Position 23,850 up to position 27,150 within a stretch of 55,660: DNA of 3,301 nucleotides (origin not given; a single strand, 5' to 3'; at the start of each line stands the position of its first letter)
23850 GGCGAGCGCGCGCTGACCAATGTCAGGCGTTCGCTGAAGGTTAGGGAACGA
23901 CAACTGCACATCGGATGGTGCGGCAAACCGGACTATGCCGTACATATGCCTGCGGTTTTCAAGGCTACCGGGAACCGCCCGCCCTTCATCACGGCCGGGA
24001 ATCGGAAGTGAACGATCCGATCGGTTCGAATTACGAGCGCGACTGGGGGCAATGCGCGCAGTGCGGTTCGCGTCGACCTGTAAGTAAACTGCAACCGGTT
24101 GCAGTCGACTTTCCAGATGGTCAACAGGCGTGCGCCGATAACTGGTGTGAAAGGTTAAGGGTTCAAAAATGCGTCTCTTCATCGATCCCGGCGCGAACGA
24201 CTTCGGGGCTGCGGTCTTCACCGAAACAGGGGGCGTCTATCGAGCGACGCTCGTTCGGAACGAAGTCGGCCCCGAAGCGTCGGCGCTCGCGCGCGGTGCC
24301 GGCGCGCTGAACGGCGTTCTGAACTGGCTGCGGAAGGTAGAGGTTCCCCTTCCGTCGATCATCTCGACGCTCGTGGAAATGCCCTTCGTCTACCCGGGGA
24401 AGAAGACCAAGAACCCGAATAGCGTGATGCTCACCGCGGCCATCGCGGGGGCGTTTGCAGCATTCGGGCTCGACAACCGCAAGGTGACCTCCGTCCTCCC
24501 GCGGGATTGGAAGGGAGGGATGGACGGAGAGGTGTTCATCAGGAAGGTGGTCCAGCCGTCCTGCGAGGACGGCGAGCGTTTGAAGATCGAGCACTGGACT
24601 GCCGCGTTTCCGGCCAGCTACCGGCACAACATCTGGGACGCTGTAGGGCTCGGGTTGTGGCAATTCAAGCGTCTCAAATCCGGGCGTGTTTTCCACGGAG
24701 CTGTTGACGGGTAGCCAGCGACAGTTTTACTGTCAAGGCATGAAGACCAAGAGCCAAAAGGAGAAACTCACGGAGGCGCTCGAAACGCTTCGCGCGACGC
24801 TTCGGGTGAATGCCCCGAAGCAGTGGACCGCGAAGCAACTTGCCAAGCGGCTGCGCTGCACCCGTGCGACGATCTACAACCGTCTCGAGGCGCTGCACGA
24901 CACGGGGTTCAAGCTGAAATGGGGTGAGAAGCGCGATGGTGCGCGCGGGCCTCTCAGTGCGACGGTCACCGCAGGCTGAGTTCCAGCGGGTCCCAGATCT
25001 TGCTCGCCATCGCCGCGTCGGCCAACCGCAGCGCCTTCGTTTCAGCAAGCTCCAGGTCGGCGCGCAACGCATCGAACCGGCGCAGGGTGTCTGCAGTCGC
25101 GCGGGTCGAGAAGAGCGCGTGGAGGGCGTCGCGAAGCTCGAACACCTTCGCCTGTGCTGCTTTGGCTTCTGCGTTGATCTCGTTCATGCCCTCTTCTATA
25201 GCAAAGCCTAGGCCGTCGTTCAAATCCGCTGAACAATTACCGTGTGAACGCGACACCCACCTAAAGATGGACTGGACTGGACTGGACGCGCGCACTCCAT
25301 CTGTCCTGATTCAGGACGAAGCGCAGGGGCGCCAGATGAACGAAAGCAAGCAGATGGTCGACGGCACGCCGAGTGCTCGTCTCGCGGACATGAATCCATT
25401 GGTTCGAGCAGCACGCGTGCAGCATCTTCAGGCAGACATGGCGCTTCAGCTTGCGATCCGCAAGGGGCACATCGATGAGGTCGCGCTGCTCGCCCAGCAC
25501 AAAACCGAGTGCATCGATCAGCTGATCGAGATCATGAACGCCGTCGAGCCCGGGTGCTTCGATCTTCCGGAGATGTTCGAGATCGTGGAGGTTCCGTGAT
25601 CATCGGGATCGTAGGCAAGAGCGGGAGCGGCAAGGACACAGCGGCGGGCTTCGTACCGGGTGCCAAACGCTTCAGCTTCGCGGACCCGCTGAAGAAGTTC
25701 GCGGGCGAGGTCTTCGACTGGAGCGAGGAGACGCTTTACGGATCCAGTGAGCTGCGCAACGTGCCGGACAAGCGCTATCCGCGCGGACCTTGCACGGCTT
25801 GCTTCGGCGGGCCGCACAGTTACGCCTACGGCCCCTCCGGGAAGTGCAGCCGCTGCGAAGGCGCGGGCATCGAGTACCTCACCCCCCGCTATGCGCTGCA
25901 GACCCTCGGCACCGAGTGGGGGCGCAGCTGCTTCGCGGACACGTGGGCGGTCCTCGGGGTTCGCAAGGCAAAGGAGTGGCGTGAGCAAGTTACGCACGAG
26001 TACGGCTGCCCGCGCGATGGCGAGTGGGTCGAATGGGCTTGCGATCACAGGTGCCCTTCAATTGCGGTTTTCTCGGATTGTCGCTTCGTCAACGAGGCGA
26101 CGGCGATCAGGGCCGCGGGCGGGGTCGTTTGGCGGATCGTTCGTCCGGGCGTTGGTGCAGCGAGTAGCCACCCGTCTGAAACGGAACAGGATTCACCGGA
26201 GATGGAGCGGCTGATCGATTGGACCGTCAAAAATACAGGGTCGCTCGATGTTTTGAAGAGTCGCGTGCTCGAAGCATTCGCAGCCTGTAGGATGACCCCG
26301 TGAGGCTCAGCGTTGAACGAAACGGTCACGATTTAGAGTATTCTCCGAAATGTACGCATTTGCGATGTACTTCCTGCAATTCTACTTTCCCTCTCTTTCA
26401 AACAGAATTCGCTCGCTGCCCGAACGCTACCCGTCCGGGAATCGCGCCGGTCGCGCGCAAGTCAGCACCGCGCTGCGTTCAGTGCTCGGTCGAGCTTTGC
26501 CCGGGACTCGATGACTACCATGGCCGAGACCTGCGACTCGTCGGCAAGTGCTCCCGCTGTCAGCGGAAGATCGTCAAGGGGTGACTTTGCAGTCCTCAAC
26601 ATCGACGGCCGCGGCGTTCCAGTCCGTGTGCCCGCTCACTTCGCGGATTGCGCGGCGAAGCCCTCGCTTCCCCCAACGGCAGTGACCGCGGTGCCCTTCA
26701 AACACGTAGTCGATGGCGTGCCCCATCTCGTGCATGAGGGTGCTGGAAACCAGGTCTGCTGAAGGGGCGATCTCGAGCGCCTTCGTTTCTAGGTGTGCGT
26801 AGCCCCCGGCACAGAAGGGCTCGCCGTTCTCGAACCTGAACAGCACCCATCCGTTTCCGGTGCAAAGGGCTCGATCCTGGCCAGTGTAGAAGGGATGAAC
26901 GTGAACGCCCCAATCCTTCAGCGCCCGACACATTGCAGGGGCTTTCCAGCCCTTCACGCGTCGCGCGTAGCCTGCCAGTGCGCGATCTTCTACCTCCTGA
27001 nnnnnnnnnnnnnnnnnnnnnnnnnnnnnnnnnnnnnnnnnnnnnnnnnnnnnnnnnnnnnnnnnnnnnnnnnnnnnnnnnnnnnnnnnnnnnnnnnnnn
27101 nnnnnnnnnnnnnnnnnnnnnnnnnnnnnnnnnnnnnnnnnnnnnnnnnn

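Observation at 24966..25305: Cassette b: expanded TGGAC pentamer array plus sigma54-like element driving an antisense gene inside the early block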

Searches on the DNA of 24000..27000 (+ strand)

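Call 7: search_dna_similar(query=window:24000-27000:+, collection=phages, mode=distant, max_rows=20)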
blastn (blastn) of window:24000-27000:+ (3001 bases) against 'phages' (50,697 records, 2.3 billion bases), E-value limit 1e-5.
No match.
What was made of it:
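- Tried and rejected: No hit for the region in the phage collection (call 7).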

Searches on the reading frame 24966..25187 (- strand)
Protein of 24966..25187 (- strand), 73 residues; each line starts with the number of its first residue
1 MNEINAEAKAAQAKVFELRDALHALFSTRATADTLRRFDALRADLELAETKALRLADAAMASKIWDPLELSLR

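Call 14: search_protein_families(library=phrogs, proteins=[window:24966-25187:-], max_evalue=0.01)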
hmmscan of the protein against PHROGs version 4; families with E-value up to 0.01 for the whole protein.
window:24966-25187:- (73 aa): 0 families

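Call 20: find_encoding_contigs(protein=window:24966-25187:-, flank=3000, max_places=10)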
Protein window:24966-25187:- (73 aa): 2 contigs read that carry it; 1 place shown.
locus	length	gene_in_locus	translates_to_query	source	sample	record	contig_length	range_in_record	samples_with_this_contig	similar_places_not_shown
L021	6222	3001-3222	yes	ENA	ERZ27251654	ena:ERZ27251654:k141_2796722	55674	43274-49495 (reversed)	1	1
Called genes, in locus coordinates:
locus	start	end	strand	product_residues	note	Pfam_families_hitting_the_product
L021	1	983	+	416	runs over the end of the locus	PF00149:Metallophos, PF12850:Metallophos_2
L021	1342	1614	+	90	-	-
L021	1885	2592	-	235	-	PF21448:DNMK (faint)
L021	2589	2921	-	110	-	-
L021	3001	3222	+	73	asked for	-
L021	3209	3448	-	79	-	PF08279:HTH_11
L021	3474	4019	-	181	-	-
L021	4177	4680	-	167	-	-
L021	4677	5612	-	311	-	-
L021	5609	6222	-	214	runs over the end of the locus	PF05063:MT-A70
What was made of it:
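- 24966..25187 (-): 73-aa gene. It is predicted as a two-helix hairpin with a disordered tail, and it is probably translated from a leaderless mRNA. Gene call on the source contig (call 20).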

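Call 23: find_homologous_proteins(query=window:24966-25187:-, max_evalue=0.01)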
Query window:24966-25187:- (73 aa): 1 proteins with E <= 0.01 among 3 candidates.
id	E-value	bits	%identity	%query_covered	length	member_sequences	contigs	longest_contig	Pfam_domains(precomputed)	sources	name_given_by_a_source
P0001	4.0e-36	139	100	100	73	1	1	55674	-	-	-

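Call 85: search_protein_families(library=pfam, proteins=[window:24966-25187:-], max_evalue=0.05)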
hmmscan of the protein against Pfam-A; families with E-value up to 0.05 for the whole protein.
window:24966-25187:- (73 aa): 0 families

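Call 93: search_protein_representatives(protein=window:24966-25187:-)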
Query: 73 residues. Proteins with E-value up to 0.001 (for the whole library): 2; up to 1e-10: 1; up to 1e-30: 1. The best 2 are listed.
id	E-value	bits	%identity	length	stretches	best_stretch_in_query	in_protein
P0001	1.3e-36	138.5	100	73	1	1-73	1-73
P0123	3.3e-07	46.2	59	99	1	1-59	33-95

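Call 95: find_encoding_contigs(protein=P0123, flank=10000, max_places=4)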
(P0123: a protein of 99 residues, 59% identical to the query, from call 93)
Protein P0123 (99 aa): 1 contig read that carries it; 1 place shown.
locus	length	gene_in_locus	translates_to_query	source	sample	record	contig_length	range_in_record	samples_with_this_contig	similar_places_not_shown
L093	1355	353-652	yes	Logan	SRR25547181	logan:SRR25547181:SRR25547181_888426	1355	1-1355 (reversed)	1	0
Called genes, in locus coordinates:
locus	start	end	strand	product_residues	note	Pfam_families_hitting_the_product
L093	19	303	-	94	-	-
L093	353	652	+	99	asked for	-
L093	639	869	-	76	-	PF08279:HTH_11, PF12840:HTH_20 (weak)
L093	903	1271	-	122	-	-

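Call 106: predict_structure(protein=window:24966-25187:-)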
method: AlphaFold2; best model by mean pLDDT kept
length: 73 residues; sequences in the alignment: 1
mean_pLDDT: 85.9   pTM: 0.67
mean pLDDT of the five models: 85.9, 82.4, 79.4, 78.6, 78.5
residues with pLDDT >= 90: 49; 70-90: 10; 50-70: 9; < 50: 5
segments of 3 or more residues with pLDDT < 50: none
pLDDT, mean of each block of 10 residues (from residue 1): 85 97 93 96 97 90 56 43
secondary structure, 60 per line:
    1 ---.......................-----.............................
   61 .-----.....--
elements in order: H4-26 H32-61 H67-71
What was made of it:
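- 24966..25187 (-): AF2 pLDDT 86 (call 106).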

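Call 109: fold_search(model_id=the predicted structure, library=pdb)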
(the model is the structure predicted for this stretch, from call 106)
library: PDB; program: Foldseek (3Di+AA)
matches with E <= 10: 370; with E <= 0.001: 0
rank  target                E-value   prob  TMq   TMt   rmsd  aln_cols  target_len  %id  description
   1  9c7z_A                6.5e-01  0.94  0.65  0.72   2.3        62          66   22  Hallucinated C3 protein assembly HALC3_919 (released 2025-05-21)
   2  6lqo_J                7.0e-01  0.91  0.73  0.59   2.7        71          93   11  EBV tegument protein BBRF2/BSRF1 complex (released 2020-10-07)
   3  6c48_D                7.5e-01  0.44  0.44  0.37   5.3        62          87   16  Crystal structure of B-Myb-LIN9-LIN52 complex (released 2018-09-19)
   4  6dmp_MODEL_1_A        8.0e-01  0.96  0.73  0.69   1.3        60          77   13  De Novo Design of a Protein Heterodimer with Specificity Mediated by Hydrogen Bond Networks (released 2018-12-19)
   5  3aai_D                8.0e-01  0.30  0.47  0.44   7.3        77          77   16  X-ray crystal structure of CsoR from Thermus thermophilus HB8 (released 2010-04-28)
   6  6c48_A                8.6e-01  0.38  0.43  0.37   5.3        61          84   16  Crystal structure of B-Myb-LIN9-LIN52 complex (released 2018-09-19)
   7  6wa9_O                9.2e-01  0.38  0.47  0.47   4.3        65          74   17  Structure of the Chlamydia pneumoniae CdsV and CdsO protein complex (released 2020-09-30)
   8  5vr3                  1.1e+00  0.94  0.63  0.76   2.0        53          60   11  Crystal structure of the BRS domain of BRAF (released 2018-02-14)
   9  6lqo_L                1.1e+00  0.80  0.72  0.58   3.9        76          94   10  EBV tegument protein BBRF2/BSRF1 complex (released 2020-10-07)
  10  6msq_A                1.1e+00  0.90  0.69  0.68   1.7        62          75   16  Crystal structure of pRO-2.3 (released 2019-05-08)
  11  8cqz_B                1.1e+00  0.80  0.65  0.71   2.6        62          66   16  Homo sapiens Get3 in complex with the Get1 cytoplasmic domain (released 2023-11-29)
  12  3aai_A                1.3e+00  0.25  0.46  0.44   6.9        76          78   14  X-ray crystal structure of CsoR from Thermus thermophilus HB8 (released 2010-04-28)
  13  3aai_C                1.4e+00  0.25  0.45  0.43   6.5        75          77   12  X-ray crystal structure of CsoR from Thermus thermophilus HB8 (released 2010-04-28)
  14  3aai_B                1.5e+00  0.25  0.48  0.46   6.1        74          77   16  X-ray crystal structure of CsoR from Thermus thermophilus HB8 (released 2010-04-28)
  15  6lqo_M                1.6e+00  0.77  0.68  0.59   2.2        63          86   11  EBV tegument protein BBRF2/BSRF1 complex (released 2020-10-07)
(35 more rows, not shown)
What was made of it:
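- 24966..25187 (-): Fold search non-specific (call 109).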

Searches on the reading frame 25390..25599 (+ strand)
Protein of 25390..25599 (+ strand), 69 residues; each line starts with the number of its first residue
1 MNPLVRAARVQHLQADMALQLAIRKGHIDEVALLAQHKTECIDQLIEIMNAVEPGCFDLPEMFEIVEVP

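Call 85: search_protein_families(library=pfam, proteins=[window:25390-25599:+], max_evalue=0.05)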
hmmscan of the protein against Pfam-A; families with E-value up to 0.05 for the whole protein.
window:25390-25599:+ (69 aa): 1 family
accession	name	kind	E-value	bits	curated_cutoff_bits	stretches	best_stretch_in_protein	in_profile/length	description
PF12796.13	Ank_2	-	0.04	14.9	27.3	0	12-39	26-55/90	Ankyrin repeats (3 copies)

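Call 107: predict_structure(protein=window:25390-25599:+)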
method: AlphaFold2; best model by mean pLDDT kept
length: 69 residues; sequences in the alignment: 1
mean_pLDDT: 84.0   pTM: 0.63
mean pLDDT of the five models: 84.0, 82.3, 81.4, 81.2, 79.5
residues with pLDDT >= 90: 46; 70-90: 6; 50-70: 12; < 50: 5
segments of 3 or more residues with pLDDT < 50: 67-69
pLDDT, mean of each block of 10 residues (from residue 1): 89 96 95 95 92 67 50
secondary structure, 60 per line:
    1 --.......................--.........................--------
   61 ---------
elements in order: H3-25 H28-52
